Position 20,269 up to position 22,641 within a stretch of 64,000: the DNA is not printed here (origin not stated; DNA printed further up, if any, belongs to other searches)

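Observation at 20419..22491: NTE-like cNMP-binding + patatin protein with an inserted, apparently catalytically dead ParA/MinD-like domain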

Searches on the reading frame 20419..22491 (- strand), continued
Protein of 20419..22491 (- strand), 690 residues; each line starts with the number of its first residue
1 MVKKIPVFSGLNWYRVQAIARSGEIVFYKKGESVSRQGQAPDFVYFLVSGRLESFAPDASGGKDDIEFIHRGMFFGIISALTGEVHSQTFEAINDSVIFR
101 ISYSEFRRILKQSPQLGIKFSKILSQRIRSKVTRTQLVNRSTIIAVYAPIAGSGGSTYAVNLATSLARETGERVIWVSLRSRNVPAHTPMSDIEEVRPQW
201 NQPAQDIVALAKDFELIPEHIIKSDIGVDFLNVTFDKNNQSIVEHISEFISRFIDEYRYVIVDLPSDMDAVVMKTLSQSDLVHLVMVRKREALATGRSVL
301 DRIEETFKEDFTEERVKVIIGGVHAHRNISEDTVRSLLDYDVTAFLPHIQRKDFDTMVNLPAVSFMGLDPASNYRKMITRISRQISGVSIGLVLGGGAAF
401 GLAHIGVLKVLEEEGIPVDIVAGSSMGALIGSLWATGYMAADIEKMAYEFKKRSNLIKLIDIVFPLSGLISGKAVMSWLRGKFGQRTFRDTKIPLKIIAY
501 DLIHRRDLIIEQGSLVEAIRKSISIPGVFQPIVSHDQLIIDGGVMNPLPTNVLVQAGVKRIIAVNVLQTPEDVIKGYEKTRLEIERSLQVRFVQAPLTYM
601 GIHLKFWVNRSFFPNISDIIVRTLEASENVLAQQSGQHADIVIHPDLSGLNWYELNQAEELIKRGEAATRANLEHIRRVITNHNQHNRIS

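Call 32: find_homologous_proteins(query=L025:868-3177:+)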
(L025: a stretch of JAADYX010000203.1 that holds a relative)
Query L025:868-3177:+ (769 aa): 100 proteins with E <= 0.001 among 8000 candidates.
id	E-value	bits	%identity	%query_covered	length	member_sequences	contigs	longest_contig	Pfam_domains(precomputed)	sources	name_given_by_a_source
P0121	0.0e+0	1119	99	65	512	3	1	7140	PF24179.2,PF00027.36,PF01734.28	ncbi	ncbi:MAG: cyclic nucleotide-binding domain-containing protein, partial [Anaerolineae bacterium]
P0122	5.9e-248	843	52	93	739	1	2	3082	PF24179.2,PF00027.36,PF01734.28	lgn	-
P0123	2.7e-246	838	50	95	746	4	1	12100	PF24179.2,PF00027.36,PF01734.28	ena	-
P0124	1.7e-233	795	48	97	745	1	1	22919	PF24179.2,PF00027.36,PF01734.28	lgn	-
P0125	7.4e-231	787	49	95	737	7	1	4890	PF24179.2,PF00027.36,PF01734.28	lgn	-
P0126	4.7e-226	771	46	94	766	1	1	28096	PF24179.2,PF00027.36,PF01734.28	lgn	-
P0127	4.9e-221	754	47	95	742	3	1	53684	PF24179.2,PF00027.36,PF01734.28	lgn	-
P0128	1.2e-218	746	47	95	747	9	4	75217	PF24179.2,PF00027.36,PF01734.28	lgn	-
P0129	1.3e-215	736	45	96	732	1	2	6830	PF24179.2,PF00027.36,PF01734.28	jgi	-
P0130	2.2e-212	725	44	95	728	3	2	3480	PF24179.2,PF00027.36,PF01734.28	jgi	-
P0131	3.7e-187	642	51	72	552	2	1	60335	PF24179.2,PF00027.36,PF01734.28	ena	-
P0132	7.4e-141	489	38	90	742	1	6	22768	PF24179.2,PF00027.36,PF01734.28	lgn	-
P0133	7.4e-117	410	34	93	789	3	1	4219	PF24179.2,PF00027.36,PF01734.28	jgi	jgi:lysophospholipid hydrolase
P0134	1.6e-112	395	30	96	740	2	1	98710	PF24179.2,PF00027.36,PF01734.28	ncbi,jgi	-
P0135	2.7e-112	395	33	93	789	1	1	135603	PF24179.2,PF00027.36,PF01734.28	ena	-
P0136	6.6e-112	393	32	93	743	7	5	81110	PF24179.2,PF00027.36,PF01734.28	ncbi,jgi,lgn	-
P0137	2.1e-111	392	33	93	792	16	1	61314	PF24179.2,PF00027.36,PF01734.28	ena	-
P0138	3.4e-109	384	33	95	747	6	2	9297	PF24179.2,PF00027.36,PF01734.28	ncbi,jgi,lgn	-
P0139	3.6e-108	381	31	92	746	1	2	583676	PF24179.2,PF00027.36,PF01734.28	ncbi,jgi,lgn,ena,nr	ncbi:MAG: hypothetical protein CVU44_06490 [Chloroflexi bacterium HGW-Chloroflexi-6]|nr:MAG: hypothe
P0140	2.2e-106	375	33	90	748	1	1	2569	PF24179.2,PF00027.36,PF01734.28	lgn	-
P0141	5.8e-106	374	35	87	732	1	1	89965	PF24179.2,PF00027.36,PF01734.28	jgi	jgi:predicted acylesterase/phospholipase RssA/CRP-like cAMP-binding protein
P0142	5.4e-103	364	35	76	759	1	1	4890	PF24179.2,PF00027.36,PF01734.28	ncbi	-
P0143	8.7e-103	363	34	79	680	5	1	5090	PF24179.2,PF00027.36,PF01734.28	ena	-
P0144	6.3e-100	354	33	92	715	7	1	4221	PF24179.2,PF00027.36,PF01734.28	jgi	jgi:predicted acylesterase/phospholipase RssA/CRP-like cAMP-binding protein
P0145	1.5e-99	352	31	95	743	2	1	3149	PF24179.2,PF00027.36,PF01734.28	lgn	-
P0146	1.9e-95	339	28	91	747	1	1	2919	PF24179.2,PF00027.36,PF01734.28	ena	-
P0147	1.1e-94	336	31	90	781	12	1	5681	PF24179.2,PF00027.36,PF01734.28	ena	-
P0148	6.0e-91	324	32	76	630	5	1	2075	PF24179.2,PF00027.36,PF01734.28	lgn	-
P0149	2.6e-90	322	31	93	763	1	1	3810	PF24179.2,PF00027.36,PF01734.28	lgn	-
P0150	3.0e-89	318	32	93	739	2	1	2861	PF24179.2,PF00027.36,PF01734.28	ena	-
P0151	1.8e-87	312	31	90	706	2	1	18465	PF24179.2,PF00027.36,PF01734.28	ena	-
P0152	2.5e-87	312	33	77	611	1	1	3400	PF24179.2,PF00027.36,PF01734.28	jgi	jgi:NTE family protein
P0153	1.3e-86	310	30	92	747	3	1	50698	PF24179.2,PF00027.36,PF01734.28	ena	-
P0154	1.7e-85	306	32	80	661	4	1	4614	PF24179.2,PF00027.36,PF01734.28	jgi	jgi:NTE family protein/lysophospholipid hydrolase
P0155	3.0e-85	305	31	95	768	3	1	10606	PF24179.2,PF00027.36,PF01734.28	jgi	jgi:predicted acylesterase/phospholipase RssA/CRP-like cAMP-binding protein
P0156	1.5e-84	303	33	73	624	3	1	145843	PF24179.2,PF00027.36,PF01734.28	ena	-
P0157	2.7e-84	302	31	74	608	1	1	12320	PF24179.2,PF00027.36,PF01734.28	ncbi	-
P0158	7.7e-83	297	31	76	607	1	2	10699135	PF24179.2,PF00027.36,PF01734.28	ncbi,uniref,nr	ncbi:patatin-like phospholipase family protein [Acanthopleuribacter pedis]|uniref:Patatin-like phosp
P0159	1.1e-80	290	31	80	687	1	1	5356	PF24179.2,PF00027.36,PF01734.28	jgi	jgi:predicted acylesterase/phospholipase RssA/CRP-like cAMP-binding protein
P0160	4.9e-80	288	33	78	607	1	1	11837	PF24179.2,PF00027.36,PF01734.28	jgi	jgi:NTE family protein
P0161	2.3e-79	286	32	67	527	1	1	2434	PF24179.2,PF01734.28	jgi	jgi:predicted acylesterase/phospholipase RssA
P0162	1.3e-77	280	29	91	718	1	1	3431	PF24179.2,PF00027.36,PF01734.28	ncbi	-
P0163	2.0e-75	273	32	73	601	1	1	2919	PF24179.2,PF00027.36,PF01734.28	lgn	-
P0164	2.5e-74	269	30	76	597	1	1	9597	PF24179.2,PF00027.36,PF01734.28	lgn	-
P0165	2.5e-74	269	30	76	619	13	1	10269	PF24179.2,PF00027.36,PF01734.28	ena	-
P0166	3.7e-74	268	31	73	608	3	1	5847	PF24179.2,PF00027.36,PF01734.28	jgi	-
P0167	4.7e-73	265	27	93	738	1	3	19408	PF24179.2,PF00027.36,PF01734.28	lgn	-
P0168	6.4e-73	264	30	90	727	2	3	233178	PF24179.2,PF00027.36,PF01734.28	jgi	jgi:predicted acylesterase/phospholipase RssA/CRP-like cAMP-binding protein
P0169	3.7e-72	262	30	77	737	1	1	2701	PF24179.2,PF00027.36,PF01734.28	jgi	jgi:predicted acylesterase/phospholipase RssA/CRP-like cAMP-binding protein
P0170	4.2e-72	262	32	74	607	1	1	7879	PF24179.2,PF00027.36,PF01734.28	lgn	-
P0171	6.2e-72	261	29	77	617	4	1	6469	PF24179.2,PF00027.36,PF01734.28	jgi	jgi:predicted acylesterase/phospholipase RssA/CRP-like cAMP-binding protein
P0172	1.5e-69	253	31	76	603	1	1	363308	PF24179.2,PF00027.36,PF01734.28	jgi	jgi:predicted acylesterase/phospholipase RssA/CRP-like cAMP-binding protein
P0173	1.9e-68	250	31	74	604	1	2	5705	PF24179.2,PF00027.36,PF01734.28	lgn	-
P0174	2.3e-68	249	27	91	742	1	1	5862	PF24179.2,PF00027.36,PF01734.28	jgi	-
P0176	2.7e-67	246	28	78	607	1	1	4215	PF24179.2,PF00027.36,PF01734.28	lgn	-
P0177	4.4e-66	242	29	74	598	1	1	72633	PF24179.2,PF00027.36,PF01734.28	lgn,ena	-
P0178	1.0e-65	241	33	66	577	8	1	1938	PF24179.2,PF00027.36,PF01734.28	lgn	-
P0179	1.7e-63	233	27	78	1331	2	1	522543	PF24179.2,PF00027.36,PF01734.28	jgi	jgi:lysophospholipid hydrolase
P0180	3.0e-61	226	30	78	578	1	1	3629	PF24179.2,PF00027.36,PF01734.28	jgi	jgi:NTE family protein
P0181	6.7e-61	225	29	74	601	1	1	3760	PF24179.2,PF00027.36,PF01734.28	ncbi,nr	ncbi:MAG: patatin-like phospholipase family protein [Methylobacteriaceae bacterium]|nr:patatin-like 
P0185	1.1e-47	181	33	43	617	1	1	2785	PF24179.2,PF00027.36,PF01734.28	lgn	-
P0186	1.3e-41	161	28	68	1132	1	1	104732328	PF24179.2,PF00027.36,PF01734.28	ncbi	ncbi:hypothetical protein ScPMuIL_014353 [Solemya velum]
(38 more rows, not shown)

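Call 65: search_protein_families(library=pfam, proteins=[L020:4112-5968:+, L020:2829-4115:+, L020:8131-9666:+, L014:4900-5952:+, L014:8144-9361:+, L012:8073-8462:+], max_evalue=0.00001)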
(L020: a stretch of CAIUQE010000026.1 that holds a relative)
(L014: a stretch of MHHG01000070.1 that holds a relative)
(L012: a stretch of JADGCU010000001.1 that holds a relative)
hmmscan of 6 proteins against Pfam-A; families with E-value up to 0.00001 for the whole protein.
L020:4112-5968:+ (618 aa): 6 families
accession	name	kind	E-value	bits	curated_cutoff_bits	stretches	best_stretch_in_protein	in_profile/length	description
PF00441.29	Acyl-CoA_dh_1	-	1.5e-35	123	22.4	1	284-443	1-149/150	Acyl-CoA dehydrogenase, C-terminal domain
PF02771.21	Acyl-CoA_dh_N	-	3.1e-22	79.5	22.9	1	67-167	11-112/113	Acyl-CoA dehydrogenase, N-terminal domain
PF02770.24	Acyl-CoA_dh_M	-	1.3e-19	70.6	33.3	1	171-272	1-97/97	Acyl-CoA dehydrogenase, middle domain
PF21343.2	ACAD9-ACADV_C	-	8.1e-08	33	27.8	1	522-607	26-117/120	ACAD9/ACADV, C-terminal domain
PF21263.2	Acyl-CoA-dh_C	-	3e-06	27.9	27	0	523-586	16-75/96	Acyl-CoA dehydrogenase, C-terminal domain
PF08028.16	Acyl-CoA_dh_2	-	4.6e-06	27.4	22.7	1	303-426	5-127/134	Acyl-CoA dehydrogenase, C-terminal domain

L020:2829-4115:+ (428 aa): 2 families
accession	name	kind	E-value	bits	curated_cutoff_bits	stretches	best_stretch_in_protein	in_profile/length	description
PF00108.29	Thiolase_N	-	8.4e-66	222.4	26.4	1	4-279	1-260/260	Thiolase, N-terminal domain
PF02803.24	Thiolase_C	-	1.7e-44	150.9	27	1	286-424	1-123/123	Thiolase, C-terminal domain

L020:8131-9666:+ (511 aa): 5 families
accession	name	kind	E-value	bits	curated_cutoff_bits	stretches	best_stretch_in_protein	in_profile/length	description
PF11066.14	DUF2867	-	1.1e-24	87.8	27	1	361-499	6-141/142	Protein of unknown function (DUF2867)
PF05368.20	NmrA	-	1.8e-17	64.4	27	1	35-291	4-258/298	NmrA-like family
PF13460.12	NAD_binding_10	-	6.8e-16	59.1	27.2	1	40-147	1-102/184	NAD(P)H-binding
PF01370.27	Epimerase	-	1.8e-14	54.1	20.9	1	36-142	1-114/240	NAD dependent epimerase/dehydratase family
PF01073.25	3Beta_HSD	-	6.9e-10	38.8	22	1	37-150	1-123/280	3-beta hydroxysteroid dehydrogenase/isomerase family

L014:4900-5952:+ (350 aa): 1 family
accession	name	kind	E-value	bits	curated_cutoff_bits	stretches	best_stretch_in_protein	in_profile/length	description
PF05958.17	tRNA_U5-meth_tr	-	7.3e-25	88.2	23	1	164-349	163-356/357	tRNA (Uracil-5-)-methyltransferase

L014:8144-9361:+ (405 aa): 1 family
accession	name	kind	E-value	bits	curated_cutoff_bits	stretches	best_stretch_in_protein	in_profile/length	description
PF00202.27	Aminotran_3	-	2.9e-34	118.9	30.5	2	164-297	176-308/403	Aminotransferase class-III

L012:8073-8462:+ (129 aa): 2 families
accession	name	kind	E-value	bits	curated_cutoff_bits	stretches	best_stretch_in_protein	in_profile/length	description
PF01050.24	MannoseP_isomer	-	1.5e-30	106.2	23.6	1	11-114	13-116/116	Mannose-6-phosphate isomerase C-terminal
PF07883.17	Cupin_2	-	4.5e-12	45.9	27.2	1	30-98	2-69/70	Cupin domain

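Call 66: search_protein_families(library=padloc, proteins=[window:20419-22491:-], max_evalue=0.01)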
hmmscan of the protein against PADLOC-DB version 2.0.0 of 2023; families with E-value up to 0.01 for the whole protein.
window:20419-22491:- (690 aa): 7 families
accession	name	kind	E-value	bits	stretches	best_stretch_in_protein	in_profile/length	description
PDLC00731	Effector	-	1.5e-08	32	1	17-176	34-186/306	TIR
PDLC02371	PycTIR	-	3.5e-08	31.1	1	17-177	31-184/288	-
PDLC00732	Effector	-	5.9e-08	30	1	17-133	30-142/301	TIR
PDLC00730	Effector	-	6.7e-07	26.8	1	19-142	52-172/299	TIR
PDLC00758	Effector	-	1e-05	23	1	392-510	9-136/331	Phospholipase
PDLC00755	Effector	-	2e-05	21.9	1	392-511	14-130/311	Phospholipase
PDLC00757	Effector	-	0.00015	19.2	1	392-505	13-148/331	Phospholipase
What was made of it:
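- PADLOC gives domain-level hits: PycTIR and TIR effector models match the CNB region (E about 1e-8), and CBASS phospholipase effector models match the patatin region (E about 1e-5) (call 66).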

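Call 68: search_protein_families(library=pfam, proteins=[L020:1334-2815:+, L021:8134-10179:+, L015:2669-3886:+, L015:1831-2691:+], max_evalue=0.00001)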
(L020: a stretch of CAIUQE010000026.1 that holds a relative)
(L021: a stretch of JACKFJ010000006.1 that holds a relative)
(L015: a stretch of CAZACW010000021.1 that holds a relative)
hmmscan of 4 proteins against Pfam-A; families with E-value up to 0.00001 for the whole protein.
L020:1334-2815:+ (493 aa): 1 family
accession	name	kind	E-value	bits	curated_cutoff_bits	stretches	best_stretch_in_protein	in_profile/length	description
PF00501.34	AMP-binding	-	2.5e-13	50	29.9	1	115-332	155-373/384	AMP-binding enzyme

L021:8134-10179:+ (681 aa): 3 families
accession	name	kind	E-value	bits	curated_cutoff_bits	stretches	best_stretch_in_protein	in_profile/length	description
PF01379.25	Porphobil_deam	-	1.3e-52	178.8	22.1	1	9-209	1-206/207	Porphobilinogen deaminase, dipyromethane cofactor binding domain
PF00590.25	TP_methylase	-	3.3e-48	164.9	27.8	1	223-432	1-211/212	Tetrapyrrole (Corrin/Porphyrin) Methylases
PF02602.20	HEM4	-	8.5e-38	130.2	27.5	1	480-675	12-217/231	Uroporphyrinogen-III synthase HemD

L015:2669-3886:+ (405 aa): 18 families
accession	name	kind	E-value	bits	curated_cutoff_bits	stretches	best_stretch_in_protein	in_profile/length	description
PF00515.34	TPR_1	-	1.8e-56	186.2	27.8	2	184-216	2-34/34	Tetratricopeptide repeat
PF07719.23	TPR_2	-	5e-48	157.7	27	1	185-216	3-34/34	Tetratricopeptide repeat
PF13414.12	TPR_11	-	5.8e-43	144.8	26.8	4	190-231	1-42/42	TPR repeat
PF13181.12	TPR_8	-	5.7e-42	138.7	25.7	0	184-216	2-34/34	Tetratricopeptide repeat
PF13432.12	TPR_16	-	7.7e-34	116.2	32.7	3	292-352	4-64/65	Tetratricopeptide repeat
PF13431.12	TPR_17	-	7.8e-33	110.4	24.4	0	173-203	3-33/34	Tetratricopeptide repeat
PF13371.12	TPR_9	-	9.5e-29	99.7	35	1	244-291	22-69/73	Tetratricopeptide repeat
PF13424.12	TPR_12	-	7.6e-21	74.5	30.1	1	183-248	3-76/77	Tetratricopeptide repeat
PF13428.12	TPR_14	-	2.2e-18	65.3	23.5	0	152-189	4-41/44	Tetratricopeptide repeat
PF14559.12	TPR_19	-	7.5e-17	61.9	25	0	195-237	3-45/68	Tetratricopeptide repeat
PF25575.1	TPR_BSK1_C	-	8e-15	55.2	42.2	0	127-184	54-112/118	Serine/threonine-protein kinase BSK1-like, TPR repeats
PF13374.12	TPR_10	-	2.7e-13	49.9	27.5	0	183-212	2-31/42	Tetratricopeptide repeat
PF13174.12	TPR_6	-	7.1e-13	48.7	26.3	0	321-350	2-31/33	Tetratricopeptide repeat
PF23914.1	TPR_CcmH_CycH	-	1.2e-10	41.8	42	0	214-318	47-154/158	Cytochrome c-type biogenesis protein H TPR domain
PF12895.13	ANAPC3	-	3.1e-10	40.6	27.2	0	280-343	18-80/82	Anaphase-promoting complex, cyclosome, subunit 3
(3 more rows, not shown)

L015:1831-2691:+ (286 aa): 3 families
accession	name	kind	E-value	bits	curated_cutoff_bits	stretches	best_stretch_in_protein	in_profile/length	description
PF00106.31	adh_short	-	4.5e-52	176.8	26.6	1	5-193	1-189/195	short chain dehydrogenase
PF13561.12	adh_short_C2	-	9.8e-35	120.7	27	1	13-199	3-189/236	Enoyl-(Acyl carrier protein) reductase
PF08659.16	KR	-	1.2e-11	45.3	22.6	1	7-167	3-163/180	KR domain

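Call 72: search_protein_families(library=pfam, proteins=[P0179, P0186, P0158], max_evalue=0.001)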
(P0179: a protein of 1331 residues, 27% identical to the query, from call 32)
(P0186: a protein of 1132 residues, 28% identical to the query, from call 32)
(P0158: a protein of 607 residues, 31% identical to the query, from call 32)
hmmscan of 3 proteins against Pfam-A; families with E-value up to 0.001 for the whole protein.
P0179 (1331 aa): 3 families
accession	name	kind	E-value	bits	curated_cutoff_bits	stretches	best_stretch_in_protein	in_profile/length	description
PF24179.1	NTE_Ploop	-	3.2e-83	279.3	27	1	807-1023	1-223/223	Neuropathy Target Esterase family P-loop like domain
PF00027.35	cNMP_binding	-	3.1e-37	126.9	27.5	2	682-768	3-88/89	Cyclic nucleotide-binding domain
PF01734.28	Patatin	-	3.1e-27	96.4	27.7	1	1028-1190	1-189/191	Patatin-like phospholipase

P0186 (1132 aa): 3 families
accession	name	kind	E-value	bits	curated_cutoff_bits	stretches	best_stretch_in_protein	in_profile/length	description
PF24179.1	NTE_Ploop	-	6.7e-64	216.2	27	1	710-905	1-223/223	Neuropathy Target Esterase family P-loop like domain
PF00027.35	cNMP_binding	-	4.1e-48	161.7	27.5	3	463-551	2-88/89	Cyclic nucleotide-binding domain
PF01734.28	Patatin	-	3.1e-15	57.3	27.7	1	910-1059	1-135/191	Patatin-like phospholipase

P0158 (607 aa): 3 families
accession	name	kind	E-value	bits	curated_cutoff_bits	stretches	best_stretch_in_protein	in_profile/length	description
PF01734.28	Patatin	-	1.4e-31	110.7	27.7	1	327-486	1-190/191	Patatin-like phospholipase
PF24179.1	NTE_Ploop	-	1.9e-24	87.1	27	1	152-309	3-160/223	Neuropathy Target Esterase family P-loop like domain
PF00027.35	cNMP_binding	-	4.5e-22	78.3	27.5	1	39-121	2-87/89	Cyclic nucleotide-binding domain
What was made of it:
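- Closest known: NTE / PNPLA6 family. Same: Same order and direct abutment of CNB, P-loop-like domain and patatin (call 72).
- The order and direct abutment of the domains are identical (call 72).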
